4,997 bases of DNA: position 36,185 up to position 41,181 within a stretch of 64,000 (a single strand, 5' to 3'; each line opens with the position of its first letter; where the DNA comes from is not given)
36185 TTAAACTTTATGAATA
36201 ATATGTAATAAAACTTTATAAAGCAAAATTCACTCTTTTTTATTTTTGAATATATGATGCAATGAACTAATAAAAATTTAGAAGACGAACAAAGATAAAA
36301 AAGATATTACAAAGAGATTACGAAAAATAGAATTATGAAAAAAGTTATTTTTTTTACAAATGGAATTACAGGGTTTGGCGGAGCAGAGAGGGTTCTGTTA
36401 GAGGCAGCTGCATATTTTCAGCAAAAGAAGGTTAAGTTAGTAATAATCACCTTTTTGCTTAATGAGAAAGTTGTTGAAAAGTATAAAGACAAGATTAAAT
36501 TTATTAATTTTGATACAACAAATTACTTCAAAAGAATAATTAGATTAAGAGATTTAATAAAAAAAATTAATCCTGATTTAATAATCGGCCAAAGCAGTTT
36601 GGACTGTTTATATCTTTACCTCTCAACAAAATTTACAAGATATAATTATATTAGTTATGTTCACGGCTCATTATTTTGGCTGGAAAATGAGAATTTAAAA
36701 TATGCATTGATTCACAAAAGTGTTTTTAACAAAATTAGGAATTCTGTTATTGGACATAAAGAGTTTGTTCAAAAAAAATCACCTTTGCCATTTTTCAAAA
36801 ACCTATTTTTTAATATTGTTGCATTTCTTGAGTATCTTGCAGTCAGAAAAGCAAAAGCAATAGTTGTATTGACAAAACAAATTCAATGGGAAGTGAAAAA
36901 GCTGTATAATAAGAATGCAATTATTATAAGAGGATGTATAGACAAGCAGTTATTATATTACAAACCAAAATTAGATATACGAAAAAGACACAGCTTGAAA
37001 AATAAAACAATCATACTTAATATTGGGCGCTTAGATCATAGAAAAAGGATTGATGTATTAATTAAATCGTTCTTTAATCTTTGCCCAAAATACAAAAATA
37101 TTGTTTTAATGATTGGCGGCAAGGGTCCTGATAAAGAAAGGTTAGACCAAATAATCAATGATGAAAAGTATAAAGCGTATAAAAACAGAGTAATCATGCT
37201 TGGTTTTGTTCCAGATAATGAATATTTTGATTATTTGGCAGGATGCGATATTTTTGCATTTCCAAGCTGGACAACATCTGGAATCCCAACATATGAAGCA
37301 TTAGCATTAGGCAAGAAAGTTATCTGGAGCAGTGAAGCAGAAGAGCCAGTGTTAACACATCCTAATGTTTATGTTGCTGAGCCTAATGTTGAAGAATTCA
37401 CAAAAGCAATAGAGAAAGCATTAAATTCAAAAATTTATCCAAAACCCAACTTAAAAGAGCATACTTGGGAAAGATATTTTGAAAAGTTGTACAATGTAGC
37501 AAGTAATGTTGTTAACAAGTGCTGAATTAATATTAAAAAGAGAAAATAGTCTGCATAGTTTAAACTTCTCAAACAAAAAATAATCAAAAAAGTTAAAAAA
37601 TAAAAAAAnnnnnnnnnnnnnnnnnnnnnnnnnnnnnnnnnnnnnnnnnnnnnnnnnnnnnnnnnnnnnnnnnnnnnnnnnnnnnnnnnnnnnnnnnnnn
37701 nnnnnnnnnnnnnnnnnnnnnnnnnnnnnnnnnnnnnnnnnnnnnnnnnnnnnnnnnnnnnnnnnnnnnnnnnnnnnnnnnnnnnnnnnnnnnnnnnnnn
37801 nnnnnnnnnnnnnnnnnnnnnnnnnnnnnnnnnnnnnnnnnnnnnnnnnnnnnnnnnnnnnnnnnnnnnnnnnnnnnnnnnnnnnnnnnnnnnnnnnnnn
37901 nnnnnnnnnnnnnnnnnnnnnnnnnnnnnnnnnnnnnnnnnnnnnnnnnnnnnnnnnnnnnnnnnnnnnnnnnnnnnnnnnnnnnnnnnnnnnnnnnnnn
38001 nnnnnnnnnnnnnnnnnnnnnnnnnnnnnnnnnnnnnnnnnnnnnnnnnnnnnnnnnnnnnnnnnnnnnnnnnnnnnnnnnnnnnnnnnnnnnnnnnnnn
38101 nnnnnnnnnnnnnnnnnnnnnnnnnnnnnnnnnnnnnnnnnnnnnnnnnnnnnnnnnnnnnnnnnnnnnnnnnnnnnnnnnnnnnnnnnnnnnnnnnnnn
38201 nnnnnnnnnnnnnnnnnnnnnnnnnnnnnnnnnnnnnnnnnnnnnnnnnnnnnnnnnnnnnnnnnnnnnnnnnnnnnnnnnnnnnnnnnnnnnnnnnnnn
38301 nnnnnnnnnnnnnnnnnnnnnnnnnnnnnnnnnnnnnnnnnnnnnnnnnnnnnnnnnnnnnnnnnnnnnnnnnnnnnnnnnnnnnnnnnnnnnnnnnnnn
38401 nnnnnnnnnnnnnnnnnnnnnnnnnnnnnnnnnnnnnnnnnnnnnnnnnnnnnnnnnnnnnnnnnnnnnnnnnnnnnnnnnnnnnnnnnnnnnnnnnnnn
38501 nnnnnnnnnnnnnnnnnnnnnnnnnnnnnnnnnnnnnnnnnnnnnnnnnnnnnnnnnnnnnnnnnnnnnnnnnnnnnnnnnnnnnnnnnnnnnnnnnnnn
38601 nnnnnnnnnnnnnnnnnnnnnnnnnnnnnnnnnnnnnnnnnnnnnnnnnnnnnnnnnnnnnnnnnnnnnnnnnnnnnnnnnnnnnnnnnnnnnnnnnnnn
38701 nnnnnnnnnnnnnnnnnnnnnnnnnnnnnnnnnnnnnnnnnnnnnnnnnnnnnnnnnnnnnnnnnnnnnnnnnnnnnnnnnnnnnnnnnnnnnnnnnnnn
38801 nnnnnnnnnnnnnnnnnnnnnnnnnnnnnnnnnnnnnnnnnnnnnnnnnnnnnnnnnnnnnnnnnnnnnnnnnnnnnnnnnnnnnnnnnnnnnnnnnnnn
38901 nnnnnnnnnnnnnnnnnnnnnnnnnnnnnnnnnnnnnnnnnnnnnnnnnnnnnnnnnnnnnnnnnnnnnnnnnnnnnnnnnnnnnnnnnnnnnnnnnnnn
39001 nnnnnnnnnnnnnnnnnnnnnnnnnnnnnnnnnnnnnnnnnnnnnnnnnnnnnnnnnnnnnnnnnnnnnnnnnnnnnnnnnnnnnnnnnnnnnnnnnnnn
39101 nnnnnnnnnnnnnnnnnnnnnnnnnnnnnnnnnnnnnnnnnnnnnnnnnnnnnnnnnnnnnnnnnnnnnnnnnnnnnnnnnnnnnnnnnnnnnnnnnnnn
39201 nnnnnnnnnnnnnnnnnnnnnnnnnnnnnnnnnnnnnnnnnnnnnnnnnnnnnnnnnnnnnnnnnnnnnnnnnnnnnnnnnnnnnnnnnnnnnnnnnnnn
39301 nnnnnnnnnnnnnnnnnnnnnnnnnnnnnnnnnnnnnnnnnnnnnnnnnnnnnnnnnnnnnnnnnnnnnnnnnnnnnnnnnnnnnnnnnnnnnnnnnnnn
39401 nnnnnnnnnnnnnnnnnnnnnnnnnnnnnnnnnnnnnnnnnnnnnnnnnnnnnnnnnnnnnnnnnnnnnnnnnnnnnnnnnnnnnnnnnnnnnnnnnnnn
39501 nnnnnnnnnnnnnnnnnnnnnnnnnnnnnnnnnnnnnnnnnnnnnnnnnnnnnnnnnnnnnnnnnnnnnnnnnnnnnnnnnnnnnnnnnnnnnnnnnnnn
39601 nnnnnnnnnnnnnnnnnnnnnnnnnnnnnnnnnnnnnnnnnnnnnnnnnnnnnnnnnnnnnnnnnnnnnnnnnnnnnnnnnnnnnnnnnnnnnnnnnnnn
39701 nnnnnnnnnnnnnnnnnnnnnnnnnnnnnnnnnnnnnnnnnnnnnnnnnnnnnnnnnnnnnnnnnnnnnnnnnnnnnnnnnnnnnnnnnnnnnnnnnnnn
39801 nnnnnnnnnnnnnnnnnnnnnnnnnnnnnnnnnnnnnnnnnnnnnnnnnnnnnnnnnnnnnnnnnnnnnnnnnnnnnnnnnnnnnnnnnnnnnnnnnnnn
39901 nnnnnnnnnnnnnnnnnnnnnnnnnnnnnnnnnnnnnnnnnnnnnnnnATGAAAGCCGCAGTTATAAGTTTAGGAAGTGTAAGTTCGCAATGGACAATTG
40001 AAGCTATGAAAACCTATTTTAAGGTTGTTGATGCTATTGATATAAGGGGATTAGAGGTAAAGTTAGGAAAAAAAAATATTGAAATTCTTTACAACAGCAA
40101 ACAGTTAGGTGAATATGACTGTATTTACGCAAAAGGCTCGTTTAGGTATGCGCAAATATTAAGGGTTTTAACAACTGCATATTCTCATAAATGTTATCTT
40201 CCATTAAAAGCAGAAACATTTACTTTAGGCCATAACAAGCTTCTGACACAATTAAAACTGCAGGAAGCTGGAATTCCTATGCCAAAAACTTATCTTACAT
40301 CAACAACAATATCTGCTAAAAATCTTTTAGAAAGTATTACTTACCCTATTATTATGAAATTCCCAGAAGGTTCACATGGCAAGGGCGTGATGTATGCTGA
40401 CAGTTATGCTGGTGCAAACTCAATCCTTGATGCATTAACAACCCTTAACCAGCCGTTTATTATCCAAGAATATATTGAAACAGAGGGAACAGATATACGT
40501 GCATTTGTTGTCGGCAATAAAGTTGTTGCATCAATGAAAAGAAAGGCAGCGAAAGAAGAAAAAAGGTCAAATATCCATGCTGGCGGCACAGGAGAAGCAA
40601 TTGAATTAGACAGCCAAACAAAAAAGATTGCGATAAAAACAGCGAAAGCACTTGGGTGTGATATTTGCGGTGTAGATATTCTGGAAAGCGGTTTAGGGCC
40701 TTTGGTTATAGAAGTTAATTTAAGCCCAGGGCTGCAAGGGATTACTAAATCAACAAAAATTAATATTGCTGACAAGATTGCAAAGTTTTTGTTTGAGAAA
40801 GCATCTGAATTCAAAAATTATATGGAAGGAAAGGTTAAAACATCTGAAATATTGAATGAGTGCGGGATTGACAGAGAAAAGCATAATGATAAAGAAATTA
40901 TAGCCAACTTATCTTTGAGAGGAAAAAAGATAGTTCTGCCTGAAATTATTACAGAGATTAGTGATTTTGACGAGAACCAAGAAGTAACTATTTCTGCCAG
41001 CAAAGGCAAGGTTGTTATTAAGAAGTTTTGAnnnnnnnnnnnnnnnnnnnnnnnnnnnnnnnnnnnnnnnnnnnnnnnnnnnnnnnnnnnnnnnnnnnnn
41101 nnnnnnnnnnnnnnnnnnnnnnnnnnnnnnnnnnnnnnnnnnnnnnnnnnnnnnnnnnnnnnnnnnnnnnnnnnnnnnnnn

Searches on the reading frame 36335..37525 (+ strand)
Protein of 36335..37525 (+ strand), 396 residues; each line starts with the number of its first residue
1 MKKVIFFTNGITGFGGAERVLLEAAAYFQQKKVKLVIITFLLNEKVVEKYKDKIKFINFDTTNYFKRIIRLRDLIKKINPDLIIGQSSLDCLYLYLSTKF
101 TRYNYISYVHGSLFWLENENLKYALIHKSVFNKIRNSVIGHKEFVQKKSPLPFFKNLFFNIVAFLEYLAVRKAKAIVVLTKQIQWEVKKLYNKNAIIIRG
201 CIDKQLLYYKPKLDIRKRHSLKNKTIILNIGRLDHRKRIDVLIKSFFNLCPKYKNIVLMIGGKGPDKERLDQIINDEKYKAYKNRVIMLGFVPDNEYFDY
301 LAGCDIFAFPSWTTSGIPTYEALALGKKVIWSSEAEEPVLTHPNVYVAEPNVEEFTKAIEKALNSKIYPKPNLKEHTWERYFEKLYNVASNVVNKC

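Call 34: search_protein_families(library=pfam, proteins=[window:36335-37525:+], max_evalue=1)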
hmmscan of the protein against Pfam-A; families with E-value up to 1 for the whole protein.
window:36335-37525:+ (396 aa): 5 families
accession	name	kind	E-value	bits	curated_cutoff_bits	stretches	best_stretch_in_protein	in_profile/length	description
PF00534.26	Glycos_transf_1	-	1.1e-23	84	26.4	1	215-367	5-160/172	Glycosyl transferases group 1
PF13692.12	Glyco_trans_1_4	-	6e-20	72.4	27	1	225-364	2-141/142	Glycosyl transferases group 1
PF13439.12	Glyco_transf_4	-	2.8e-11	44.2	28.5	1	14-202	1-166/170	Glycosyltransferase Family 4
PF13477.12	Glyco_trans_4_2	-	6.7e-08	33.2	23.4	1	20-135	12-133/139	Glycosyl transferase 4-like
PF15924.11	ALG11_N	-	0.022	15.2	29.8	0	6-44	6-44/209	ALG11 mannosyltransferase N-terminus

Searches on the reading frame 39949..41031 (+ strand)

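Call 34: search_protein_families(library=pfam, proteins=[window:39949-41031:+], max_evalue=1)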
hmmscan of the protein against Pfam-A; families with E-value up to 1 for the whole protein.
window:39949-41031:+ (360 aa): 9 families
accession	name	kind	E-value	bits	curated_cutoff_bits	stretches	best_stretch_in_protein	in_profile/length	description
PF08443.16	RimK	-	5.2e-48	163.6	21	1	96-280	3-187/188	RimK-like ATP-grasp domain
PF02955.21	GSH-S_ATP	-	8.6e-17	61.6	23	1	111-260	12-164/175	Prokaryotic glutathione synthetase, ATP-grasp domain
PF02655.19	ATP-grasp_3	-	5e-13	49.9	23.2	1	96-257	3-154/160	ATP-grasp domain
PF14397.11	ATPgrasp_ST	-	1.3e-07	31.5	31.4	2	90-219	15-177/278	Sugar-transfer associated ATP-grasp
PF02222.28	ATP-grasp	-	4.1e-05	23.7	27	1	104-179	3-79/179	ATP-grasp domain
PF03133.20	TTL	-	0.00021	21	20.1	1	238-282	236-280/292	Tubulin-tyrosine ligase family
PF05770.16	Ins134_P3_kin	-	0.00062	19.8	23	1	119-203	20-99/201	Inositol 1,3,4-trisphosphate 5/6-kinase ATP-grasp domain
PF18030.7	Rimk_N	-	0.031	15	26.4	1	11-59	13-61/94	RimK PreATP-grasp domain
PF13549.11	ATP-grasp_5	-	0.1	12.4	27.6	1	104-138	19-53/221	ATP-grasp domain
